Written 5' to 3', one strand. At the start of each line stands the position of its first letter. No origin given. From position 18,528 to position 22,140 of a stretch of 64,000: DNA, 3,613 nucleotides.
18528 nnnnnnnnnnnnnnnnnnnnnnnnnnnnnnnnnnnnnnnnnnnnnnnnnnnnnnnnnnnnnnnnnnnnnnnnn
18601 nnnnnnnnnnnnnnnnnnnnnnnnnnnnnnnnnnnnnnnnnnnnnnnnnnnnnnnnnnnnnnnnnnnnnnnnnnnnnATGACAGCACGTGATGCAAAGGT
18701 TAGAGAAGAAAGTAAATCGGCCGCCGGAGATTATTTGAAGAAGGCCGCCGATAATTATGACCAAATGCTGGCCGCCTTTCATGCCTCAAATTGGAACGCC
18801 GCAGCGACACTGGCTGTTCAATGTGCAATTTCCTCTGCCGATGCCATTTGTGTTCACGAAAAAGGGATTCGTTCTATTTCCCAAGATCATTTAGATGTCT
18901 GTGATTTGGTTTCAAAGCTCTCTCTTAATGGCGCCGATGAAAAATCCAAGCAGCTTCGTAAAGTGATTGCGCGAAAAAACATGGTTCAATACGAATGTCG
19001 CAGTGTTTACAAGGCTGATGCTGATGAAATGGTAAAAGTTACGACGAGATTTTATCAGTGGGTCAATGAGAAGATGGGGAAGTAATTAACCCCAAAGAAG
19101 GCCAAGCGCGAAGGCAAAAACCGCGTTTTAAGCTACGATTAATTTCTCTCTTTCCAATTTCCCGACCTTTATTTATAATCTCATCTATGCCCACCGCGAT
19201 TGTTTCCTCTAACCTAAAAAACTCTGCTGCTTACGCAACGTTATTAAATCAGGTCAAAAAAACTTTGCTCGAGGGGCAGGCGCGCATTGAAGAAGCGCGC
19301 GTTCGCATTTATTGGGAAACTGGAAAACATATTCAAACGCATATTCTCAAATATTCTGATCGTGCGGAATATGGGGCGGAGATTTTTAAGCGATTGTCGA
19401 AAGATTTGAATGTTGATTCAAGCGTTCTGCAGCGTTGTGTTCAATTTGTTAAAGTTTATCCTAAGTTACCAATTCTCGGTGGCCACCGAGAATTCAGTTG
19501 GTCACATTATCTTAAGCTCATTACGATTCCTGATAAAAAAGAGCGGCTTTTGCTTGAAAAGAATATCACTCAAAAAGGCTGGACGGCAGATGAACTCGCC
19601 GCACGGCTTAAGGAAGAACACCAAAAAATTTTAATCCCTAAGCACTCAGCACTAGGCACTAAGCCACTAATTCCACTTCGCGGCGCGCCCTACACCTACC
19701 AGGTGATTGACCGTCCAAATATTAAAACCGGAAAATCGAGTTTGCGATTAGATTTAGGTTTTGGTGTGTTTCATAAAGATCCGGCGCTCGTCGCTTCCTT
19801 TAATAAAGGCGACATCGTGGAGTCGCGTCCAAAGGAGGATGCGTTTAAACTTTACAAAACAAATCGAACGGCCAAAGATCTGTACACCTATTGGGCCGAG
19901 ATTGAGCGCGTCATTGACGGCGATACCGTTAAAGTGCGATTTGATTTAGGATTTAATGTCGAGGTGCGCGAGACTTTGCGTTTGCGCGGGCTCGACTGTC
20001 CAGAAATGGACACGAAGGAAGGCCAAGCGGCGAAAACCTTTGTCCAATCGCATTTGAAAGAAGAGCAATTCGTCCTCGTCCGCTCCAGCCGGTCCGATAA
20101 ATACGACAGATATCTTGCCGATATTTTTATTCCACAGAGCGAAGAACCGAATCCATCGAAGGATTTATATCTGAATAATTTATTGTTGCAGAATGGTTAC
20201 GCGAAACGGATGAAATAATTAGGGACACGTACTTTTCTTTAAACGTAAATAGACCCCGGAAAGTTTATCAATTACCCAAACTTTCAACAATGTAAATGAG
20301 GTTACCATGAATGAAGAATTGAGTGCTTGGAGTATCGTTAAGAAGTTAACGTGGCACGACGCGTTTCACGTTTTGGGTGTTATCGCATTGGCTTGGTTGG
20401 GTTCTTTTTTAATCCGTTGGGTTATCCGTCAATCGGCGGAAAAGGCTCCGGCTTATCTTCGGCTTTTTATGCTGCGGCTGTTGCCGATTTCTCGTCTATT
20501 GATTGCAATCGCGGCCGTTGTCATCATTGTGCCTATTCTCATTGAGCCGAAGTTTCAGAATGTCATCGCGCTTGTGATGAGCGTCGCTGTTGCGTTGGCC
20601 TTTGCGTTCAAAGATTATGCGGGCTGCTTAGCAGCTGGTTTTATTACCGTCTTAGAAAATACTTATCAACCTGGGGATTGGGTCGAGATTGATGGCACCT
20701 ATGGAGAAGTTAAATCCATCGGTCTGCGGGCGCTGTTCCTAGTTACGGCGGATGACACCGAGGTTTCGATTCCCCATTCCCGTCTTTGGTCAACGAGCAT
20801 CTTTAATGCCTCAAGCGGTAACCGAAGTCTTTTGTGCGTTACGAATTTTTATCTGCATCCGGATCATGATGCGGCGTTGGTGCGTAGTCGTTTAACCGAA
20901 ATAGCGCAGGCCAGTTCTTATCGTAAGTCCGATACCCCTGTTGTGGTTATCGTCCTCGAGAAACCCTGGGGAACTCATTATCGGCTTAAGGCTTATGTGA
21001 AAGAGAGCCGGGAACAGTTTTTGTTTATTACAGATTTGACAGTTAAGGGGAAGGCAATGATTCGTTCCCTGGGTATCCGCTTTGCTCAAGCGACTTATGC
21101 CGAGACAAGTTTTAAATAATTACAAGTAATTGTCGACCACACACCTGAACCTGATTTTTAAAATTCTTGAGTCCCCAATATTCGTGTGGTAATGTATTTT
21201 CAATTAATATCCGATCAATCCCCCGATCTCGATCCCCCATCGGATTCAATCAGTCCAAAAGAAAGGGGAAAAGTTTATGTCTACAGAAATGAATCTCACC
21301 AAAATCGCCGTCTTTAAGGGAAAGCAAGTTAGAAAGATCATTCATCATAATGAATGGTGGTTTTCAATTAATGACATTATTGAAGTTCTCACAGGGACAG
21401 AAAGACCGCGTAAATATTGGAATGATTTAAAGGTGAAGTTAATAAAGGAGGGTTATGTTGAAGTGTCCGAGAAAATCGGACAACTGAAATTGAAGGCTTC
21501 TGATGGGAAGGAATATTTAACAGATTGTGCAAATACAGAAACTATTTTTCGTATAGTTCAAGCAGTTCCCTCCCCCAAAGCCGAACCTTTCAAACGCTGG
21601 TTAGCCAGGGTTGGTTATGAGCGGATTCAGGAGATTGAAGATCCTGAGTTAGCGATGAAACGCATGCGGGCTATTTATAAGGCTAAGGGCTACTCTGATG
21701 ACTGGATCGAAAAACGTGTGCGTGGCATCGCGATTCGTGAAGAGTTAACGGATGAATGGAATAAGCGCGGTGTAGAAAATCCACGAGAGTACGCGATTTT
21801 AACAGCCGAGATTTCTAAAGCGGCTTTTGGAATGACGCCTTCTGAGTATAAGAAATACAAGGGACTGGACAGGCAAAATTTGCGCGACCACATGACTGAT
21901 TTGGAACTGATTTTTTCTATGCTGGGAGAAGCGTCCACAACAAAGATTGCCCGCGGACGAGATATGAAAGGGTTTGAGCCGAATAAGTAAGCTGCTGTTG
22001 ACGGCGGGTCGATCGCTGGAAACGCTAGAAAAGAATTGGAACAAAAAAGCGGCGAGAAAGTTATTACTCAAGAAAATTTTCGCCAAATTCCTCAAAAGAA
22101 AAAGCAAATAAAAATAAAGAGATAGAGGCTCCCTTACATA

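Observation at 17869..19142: wHTH-MNT/HEPN module bracketed by 42-bp perfect direct repeats that duplicate the 3' end of the GGDEF gene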

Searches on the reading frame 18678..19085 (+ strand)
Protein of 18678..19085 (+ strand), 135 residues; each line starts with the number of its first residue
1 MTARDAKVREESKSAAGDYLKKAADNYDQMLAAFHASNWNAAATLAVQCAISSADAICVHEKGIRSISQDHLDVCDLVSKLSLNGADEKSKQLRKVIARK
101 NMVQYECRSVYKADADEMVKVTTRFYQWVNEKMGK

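Call 4: search_protein_families(library=pfam, proteins=[window:18678-19085:+], max_evalue=0.01)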
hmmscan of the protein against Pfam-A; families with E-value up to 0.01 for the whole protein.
window:18678-19085:+ (135 aa): 1 family
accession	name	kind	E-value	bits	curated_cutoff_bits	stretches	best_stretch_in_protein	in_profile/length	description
PF05168.19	HEPN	-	3.6e-05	24.3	22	1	18-131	3-116/117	HEPN domain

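Call 13: find_encoding_contigs(protein=window:18678-19082:+, flank=6000, max_places=10)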
Protein window:18678-19082:+ (135 aa): 3 contigs read that carry it; 2 places shown.
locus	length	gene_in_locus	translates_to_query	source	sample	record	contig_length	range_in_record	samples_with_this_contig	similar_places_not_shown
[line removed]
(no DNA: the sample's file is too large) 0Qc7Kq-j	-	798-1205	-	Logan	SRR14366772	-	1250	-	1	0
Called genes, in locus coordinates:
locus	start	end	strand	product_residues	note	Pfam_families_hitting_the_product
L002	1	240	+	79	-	?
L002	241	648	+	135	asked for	-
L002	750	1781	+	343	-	PF17761:DUF1016_N, PF00565:SNase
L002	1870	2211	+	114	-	?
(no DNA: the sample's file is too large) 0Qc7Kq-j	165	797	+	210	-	PF01909:NTP_transf_2 (weak), PF18765:Polbeta (weak)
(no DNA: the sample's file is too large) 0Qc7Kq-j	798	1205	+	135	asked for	-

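Call 43: search_protein_families(library=ncbifam, proteins=[window:18678-19085:+], max_evalue=0.01)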
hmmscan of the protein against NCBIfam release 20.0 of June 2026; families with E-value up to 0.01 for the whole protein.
window:18678-19085:+ (135 aa): 0 families

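Call 44: search_protein_families(library=padloc, proteins=[window:18678-19085:+], max_evalue=0.01)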
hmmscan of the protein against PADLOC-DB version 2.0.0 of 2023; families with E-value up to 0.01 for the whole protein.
window:18678-19085:+ (135 aa): 0 families

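Call 45: search_solved_structures(query=window:18678-19085:+, max_evalue=1)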
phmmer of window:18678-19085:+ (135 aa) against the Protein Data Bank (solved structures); distinct sequences matched with E-value up to 1: 3.
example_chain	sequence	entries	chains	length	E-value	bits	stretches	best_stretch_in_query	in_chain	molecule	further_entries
2qfh_A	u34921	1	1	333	0.072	16.5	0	96-129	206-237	Complement factor H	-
3sw0_X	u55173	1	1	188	0.12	15.8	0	96-129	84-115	Complement factor H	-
7wki_A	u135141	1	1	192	0.13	15.6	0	96-129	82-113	Complement factor H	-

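Call 69: search_solved_structures(query=A3, max_evalue=1, show_alignments=2)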
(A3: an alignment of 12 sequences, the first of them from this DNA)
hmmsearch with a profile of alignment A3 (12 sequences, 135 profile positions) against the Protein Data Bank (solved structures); distinct sequences matched with E-value up to 1: 0.

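Call 91: find_homologous_proteins(query=window:18678-19082:+, max_evalue=0.001)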
Query window:18678-19082:+ (135 aa): 480 proteins with E <= 0.001 among 506 candidates; the best 120 are listed.
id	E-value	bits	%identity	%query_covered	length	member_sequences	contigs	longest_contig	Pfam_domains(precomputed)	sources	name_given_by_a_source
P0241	1.7e-81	288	100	100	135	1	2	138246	-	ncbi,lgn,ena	-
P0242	3.6e-72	258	87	100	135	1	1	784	PF05168.20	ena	-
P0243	6.7e-72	257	87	99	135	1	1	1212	PF05168.20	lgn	-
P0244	9.1e-72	257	86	100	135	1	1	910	PF05168.20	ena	-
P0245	1.1e-71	256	85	100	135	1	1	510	PF05168.20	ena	-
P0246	1.3e-71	256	86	100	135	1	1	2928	-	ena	-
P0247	1.6e-71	256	85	100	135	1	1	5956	-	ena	-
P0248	3.0e-70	252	84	100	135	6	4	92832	-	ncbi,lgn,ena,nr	ncbi:MAG TPA: hypothetical protein DD723_05510 [Candidatus Omnitrophica bacterium]|nr:MAG: hypotheti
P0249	3.5e-70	252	84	100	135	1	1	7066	-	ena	-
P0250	3.9e-70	251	87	100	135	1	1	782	-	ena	-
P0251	5.1e-70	251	86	100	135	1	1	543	PF05168.20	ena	-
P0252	5.1e-70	251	86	99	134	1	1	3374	PF05168.20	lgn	-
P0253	5.7e-70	251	85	100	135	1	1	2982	-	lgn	-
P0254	9.7e-70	250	85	100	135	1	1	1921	PF05168.20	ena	-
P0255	2.0e-69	249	84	100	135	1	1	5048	PF05168.20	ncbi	-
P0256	4.7e-69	248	83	100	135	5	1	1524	PF05168.20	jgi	-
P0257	6.9e-69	247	83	100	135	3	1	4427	PF05168.20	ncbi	-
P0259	3.8e-68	245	84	99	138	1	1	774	PF05168.20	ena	-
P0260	4.2e-68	245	84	100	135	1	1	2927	PF05168.20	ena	-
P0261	4.5e-68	245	83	99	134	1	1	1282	PF05168.20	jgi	jgi:HEPN domain-containing protein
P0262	5.0e-68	245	84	100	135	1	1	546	PF05168.20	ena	-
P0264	5.2e-68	244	80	100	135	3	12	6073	PF05168.20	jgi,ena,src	-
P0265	1.4e-67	243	82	99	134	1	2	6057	PF05168.20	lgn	-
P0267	2.9e-67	242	86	99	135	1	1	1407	PF05168.20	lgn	-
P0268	3.1e-67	242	84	100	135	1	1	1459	PF05168.20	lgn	-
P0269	5.7e-67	241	82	100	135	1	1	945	PF05168.20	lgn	-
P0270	6.9e-67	241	84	100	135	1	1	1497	PF05168.20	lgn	-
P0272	7.4e-67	241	82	100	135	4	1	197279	PF05168.20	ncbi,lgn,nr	ncbi:MAG: HEPN domain-containing protein [Candidatus Omnitrophica bacterium]|nr:HEPN domain-containi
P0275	1.0e-66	240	85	99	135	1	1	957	PF05168.20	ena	-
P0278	1.7e-66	240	83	99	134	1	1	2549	PF05168.20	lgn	-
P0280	2.3e-66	239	85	99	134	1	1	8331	PF05168.20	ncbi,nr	ncbi:MAG: HEPN domain-containing protein [Candidatus Omnitrophica bacterium]|nr:HEPN domain-containi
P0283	4.1e-66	238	81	99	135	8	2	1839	PF05168.20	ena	-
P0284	4.5e-66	238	81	100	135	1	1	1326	PF05168.20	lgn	-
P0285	4.9e-66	238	84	100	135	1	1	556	PF05168.20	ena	-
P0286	5.0e-66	238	83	99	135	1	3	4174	PF05168.20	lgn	-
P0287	5.2e-66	238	82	100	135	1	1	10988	PF05168.20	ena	-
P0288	5.5e-66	238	81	99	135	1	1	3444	PF05168.20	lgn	-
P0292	1.1e-65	237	81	100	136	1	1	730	PF05168.20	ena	-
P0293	1.1e-65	237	81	99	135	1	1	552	PF05168.20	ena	-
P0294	1.1e-65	237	81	99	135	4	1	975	PF05168.20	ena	-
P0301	1.8e-65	236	78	100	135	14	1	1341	PF05168.20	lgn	-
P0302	1.8e-65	236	81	100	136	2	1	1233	PF05168.20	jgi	jgi:HEPN domain-containing protein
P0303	2.1e-65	236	83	99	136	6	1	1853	PF05168.20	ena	-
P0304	2.1e-65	236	81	100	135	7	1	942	PF05168.20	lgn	-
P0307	2.4e-65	236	78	99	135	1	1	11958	PF05168.20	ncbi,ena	-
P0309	3.2e-65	235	81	100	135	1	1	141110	PF05168.20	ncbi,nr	ncbi:MAG: HEPN domain-containing protein [Candidatus Omnitrophica bacterium]|nr:HEPN domain-containi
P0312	4.3e-65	235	79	99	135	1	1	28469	PF05168.20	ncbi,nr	ncbi:MAG: HEPN domain-containing protein [Candidatus Omnitrophota bacterium]|nr:HEPN domain-containi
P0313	4.9e-65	235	82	99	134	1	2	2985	PF05168.20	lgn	-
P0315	5.8e-65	235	83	99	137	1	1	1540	PF05168.20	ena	-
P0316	7.4e-65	234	80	100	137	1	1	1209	PF05168.20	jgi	jgi:HEPN domain-containing protein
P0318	1.1e-64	234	81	100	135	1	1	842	PF05168.20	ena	-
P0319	1.1e-64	234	82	99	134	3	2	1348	PF05168.20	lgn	-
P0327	2.7e-64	233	83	99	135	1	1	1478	PF05168.20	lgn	-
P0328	2.9e-64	232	79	100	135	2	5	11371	PF05168.20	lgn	-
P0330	4.2e-64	232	78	99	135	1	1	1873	PF05168.20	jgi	jgi:HEPN domain-containing protein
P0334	5.3e-64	232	78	99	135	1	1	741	PF05168.20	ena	-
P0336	7.2e-64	231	79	100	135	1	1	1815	PF05168.20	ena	-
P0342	1.2e-63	230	81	100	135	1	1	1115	PF05168.20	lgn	-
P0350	4.1e-63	229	81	97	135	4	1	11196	PF05168.20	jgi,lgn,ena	-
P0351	4.4e-63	229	79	99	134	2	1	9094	PF05168.20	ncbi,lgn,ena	-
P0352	6.2e-63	228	81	96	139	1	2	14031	PF05168.20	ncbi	-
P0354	6.6e-63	228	77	100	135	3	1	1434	PF05168.20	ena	-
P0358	1.1e-62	227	78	99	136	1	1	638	PF05168.20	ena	-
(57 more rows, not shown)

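Call 99: predict_structure(alignment_id=A4)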
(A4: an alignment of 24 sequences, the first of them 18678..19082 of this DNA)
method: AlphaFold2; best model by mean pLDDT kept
length: 135 residues; sequences in the alignment: 24
mean_pLDDT: 86.9   pTM: 0.81
mean pLDDT of the five models: 86.9, 84.3, 83.7, 82.0, 81.8
residues with pLDDT >= 90: 72; 70-90: 54; 50-70: 6; < 50: 3
segments of 3 or more residues with pLDDT < 50: 1-3
pLDDT, mean of each block of 10 residues (from residue 1): 61 91 96 94 93 93 84 86 89 87 73 91 94 80
secondary structure, 60 per line:
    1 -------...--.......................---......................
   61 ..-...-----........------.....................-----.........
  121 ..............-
elements in order: E8-10 H13-35 H39-62 E64-66 H72-79 H86-106 H112-134

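Call 102: fold_search(model_id=the predicted structure, library=pdb)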
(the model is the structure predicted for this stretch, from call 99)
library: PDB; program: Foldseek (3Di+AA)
matches with E <= 10: 330; with E <= 0.001: 0
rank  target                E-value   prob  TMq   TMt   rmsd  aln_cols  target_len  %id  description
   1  1wol                  1.6e-02  1.00  0.65  0.71   3.5       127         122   19  Crystal Structure of ST0689, an archaeal HEPN homologue (released 2005-11-22)
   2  1ufb_A                1.6e-02  1.00  0.61  0.64   3.8       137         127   18  Crystal structure of TT1696 from Thermus thermophilus HB8 (released 2003-11-28)
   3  3o10_C                4.9e-02  1.00  0.74  0.74   2.9       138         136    9  Crystal structure of the HEPN domain from human sacsin (released 2011-03-30)
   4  4nqf_A                6.0e-02  1.00  0.58  0.55   8.7       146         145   12  Crystal structure of HEPN domain protein (released 2014-03-26)
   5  2hsb                  7.0e-02  1.00  0.70  0.75   2.4       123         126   16  Crystal structure of a hepn domain containing protein (af_0298) from archaeoglobus fulgidus at 1.95 A resolution (released 2006-08-15)
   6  4nqf_B                9.5e-02  0.98  0.52  0.47   9.1       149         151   13  Crystal structure of HEPN domain protein (released 2014-03-26)
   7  1o3u                  1.1e-01  1.00  0.64  0.71   5.2       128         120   12  Crystal structure of an hepn domain protein (tm0613) from thermotoga maritima at 1.75 A resolution (released 2003-04-22)
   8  3o10_A                1.4e-01  1.00  0.75  0.73   2.9       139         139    9  Crystal structure of the HEPN domain from human sacsin (released 2011-03-30)
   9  2q00_B                2.3e-01  0.99  0.61  0.66   3.7       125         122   10  Crystal structure of the P95883_SULSO protein from Sulfolobus solfataricus. NESG target SsR10. (released 2007-05-29)
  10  3o10_D                2.5e-01  0.89  0.48  0.48   6.0       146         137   12  Crystal structure of the HEPN domain from human sacsin (released 2011-03-30)
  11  9dm3_MODEL_1_A        2.8e-01  0.82  0.43  0.44   9.9       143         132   10  De novo design of proteins that bind naphthalenediimides, powerful photooxidants with tunable photophysical pr (released 2025-03-05)
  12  7bxo_F                3.3e-01  0.91  0.50  0.51   5.3       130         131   12  Crystal structure of the toxin-antitoxin with AMP-PNP (released 2020-09-30)
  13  2q00_A                3.9e-01  0.98  0.58  0.65   3.9       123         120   12  Crystal structure of the P95883_SULSO protein from Sulfolobus solfataricus. NESG target SsR10. (released 2007-05-29)
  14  1ylm_A                4.3e-01  0.80  0.47  0.45   5.5       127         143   15  Structure of Cytosolic Protein of Unknown Function YutE from Bacillus subtilis (released 2005-03-01)
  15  6m6u_D                4.3e-01  0.77  0.47  0.48   5.5       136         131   15  Crystal structure the toxin-antitoxin MntA-HpeT mutant-D39ED41E (released 2020-09-30)
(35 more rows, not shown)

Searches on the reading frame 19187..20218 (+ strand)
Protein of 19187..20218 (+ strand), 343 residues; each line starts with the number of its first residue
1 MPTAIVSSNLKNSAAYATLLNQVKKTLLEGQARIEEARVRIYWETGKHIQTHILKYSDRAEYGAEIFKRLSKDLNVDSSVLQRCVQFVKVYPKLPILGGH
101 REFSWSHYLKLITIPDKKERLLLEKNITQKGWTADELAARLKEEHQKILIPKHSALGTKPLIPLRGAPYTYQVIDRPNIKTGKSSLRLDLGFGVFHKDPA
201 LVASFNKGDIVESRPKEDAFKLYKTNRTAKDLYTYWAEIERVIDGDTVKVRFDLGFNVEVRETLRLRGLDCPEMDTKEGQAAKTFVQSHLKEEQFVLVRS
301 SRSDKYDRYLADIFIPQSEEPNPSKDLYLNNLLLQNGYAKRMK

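Call 4: search_protein_families(library=pfam, proteins=[window:19187-20218:+], max_evalue=0.01)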
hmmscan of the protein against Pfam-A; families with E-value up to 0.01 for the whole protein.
window:19187-20218:+ (343 aa): 2 families
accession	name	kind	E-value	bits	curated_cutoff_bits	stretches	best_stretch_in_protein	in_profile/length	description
PF17761.7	DUF1016_N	-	2e-17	64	32.8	1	30-144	13-133/137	DUF1016 N-terminal domain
PF00565.23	SNase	-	6.5e-08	33.4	21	1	263-340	1-75/107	Staphylococcal nuclease homologue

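Call 12: find_encoding_contigs(protein=window:19187-20215:+, flank=6000, max_places=10)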
Protein window:19187-20215:+ (343 aa): 2 contigs read that carry it; 1 place shown.
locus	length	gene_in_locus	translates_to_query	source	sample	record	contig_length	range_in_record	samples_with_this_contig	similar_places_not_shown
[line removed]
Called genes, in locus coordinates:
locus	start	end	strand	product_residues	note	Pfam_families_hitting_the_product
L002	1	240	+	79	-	?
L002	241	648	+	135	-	-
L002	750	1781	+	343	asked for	PF17761:DUF1016_N, PF00565:SNase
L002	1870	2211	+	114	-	?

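Call 43: search_protein_families(library=ncbifam, proteins=[window:19187-20218:+], max_evalue=0.01)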
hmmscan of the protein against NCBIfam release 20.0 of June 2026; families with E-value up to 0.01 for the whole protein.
window:19187-20218:+ (343 aa): 2 families
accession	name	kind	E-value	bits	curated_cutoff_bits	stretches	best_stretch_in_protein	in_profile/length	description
NF047969.1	CaNuclEcnA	equivalog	7.5e-10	39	180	2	279-340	66-121/151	calcium-activated nuclease EcnA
NF047694.1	TnucaseNucIStaph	equivalog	1.5e-06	27.8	250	1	229-319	39-132/175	thermonuclease NucI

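Call 44: search_protein_families(library=padloc, proteins=[window:19187-20218:+], max_evalue=0.01)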
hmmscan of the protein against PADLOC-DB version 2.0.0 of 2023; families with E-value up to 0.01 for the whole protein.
window:19187-20218:+ (343 aa): 24 families
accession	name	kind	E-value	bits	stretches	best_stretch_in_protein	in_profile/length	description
PDLC04827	PDC-S02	-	9.4e-22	75.7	1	11-141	5-143/234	-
PDLC04807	PDC-S02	-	2.4e-21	74.3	1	12-143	9-151/351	-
PDLC04812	PDC-S02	-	2.6e-16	57.8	1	17-140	9-140/151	-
PDLC04822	PDC-S02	-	9.1e-15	53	1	19-144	20-148/294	-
PDLC04820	PDC-S02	-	2.2e-14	51.3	1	15-142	25-163/332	-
PDLC04825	PDC-S02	-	3.6e-14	51.1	1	34-143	36-151/193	-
PDLC04797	PDC-S02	-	3.8e-13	47.6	1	18-122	7-119/126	-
PDLC04817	PDC-S02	-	1.8e-12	45.4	1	14-143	6-145/286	-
PDLC04821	PDC-S02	-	6.1e-12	43.8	1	16-123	14-127/133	-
PDLC04826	PDC-S02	-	1.1e-11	42.8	1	11-144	6-149/222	-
PDLC04802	PDC-S02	-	1.1e-10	39.8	1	18-123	11-126/171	-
PDLC04831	PDC-S02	-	1.8e-10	38.8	1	11-144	6-149/346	-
PDLC04808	PDC-S02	-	3.6e-10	38.1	1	30-112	22-108/111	-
PDLC04795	PDC-S02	-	4.5e-10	37.2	1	13-145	21-163/357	-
PDLC04810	PDC-S02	-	1.2e-09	35.9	1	11-144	6-162/355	-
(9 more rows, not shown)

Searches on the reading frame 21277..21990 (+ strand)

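Call 4: search_protein_families(library=pfam, proteins=[window:21277-21990:+], max_evalue=0.01)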
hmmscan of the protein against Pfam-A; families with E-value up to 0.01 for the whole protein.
window:21277-21990:+ (237 aa): 1 family
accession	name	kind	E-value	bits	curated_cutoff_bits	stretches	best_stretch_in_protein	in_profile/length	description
PF02498.22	Bro-N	-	2e-11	44.8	25.6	1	17-110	1-91/96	BRO family, N-terminal domain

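Call 43: search_protein_families(library=ncbifam, proteins=[window:21277-21990:+], max_evalue=0.01)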
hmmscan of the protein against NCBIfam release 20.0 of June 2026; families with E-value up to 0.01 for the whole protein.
window:21277-21990:+ (237 aa): 1 family
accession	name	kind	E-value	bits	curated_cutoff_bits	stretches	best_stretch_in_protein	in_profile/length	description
NF008573.0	PRK11525.1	equivalog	0.0059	16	242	1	154-231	149-228/288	DNA damage-inducible protein D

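Call 44: search_protein_families(library=padloc, proteins=[window:21277-21990:+], max_evalue=0.01)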
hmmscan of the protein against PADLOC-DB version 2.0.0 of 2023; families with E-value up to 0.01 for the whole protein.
window:21277-21990:+ (237 aa): 5 families
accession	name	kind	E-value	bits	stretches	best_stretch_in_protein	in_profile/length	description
PDLC04920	PDC-S13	-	1.2e-105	350.9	1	7-237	4-235/286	-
PDLC04841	PDC-S04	-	5.6e-20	70.1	1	8-110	5-111/292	-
PDLC04874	PDC-S05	-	3.6e-06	24.6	1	8-116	6-113/165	-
PDLC04919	PDC-S13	-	6.7e-06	23.5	1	154-232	144-223/281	-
PDLC04918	PDC-S13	-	0.0003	18.9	1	159-232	83-158/214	-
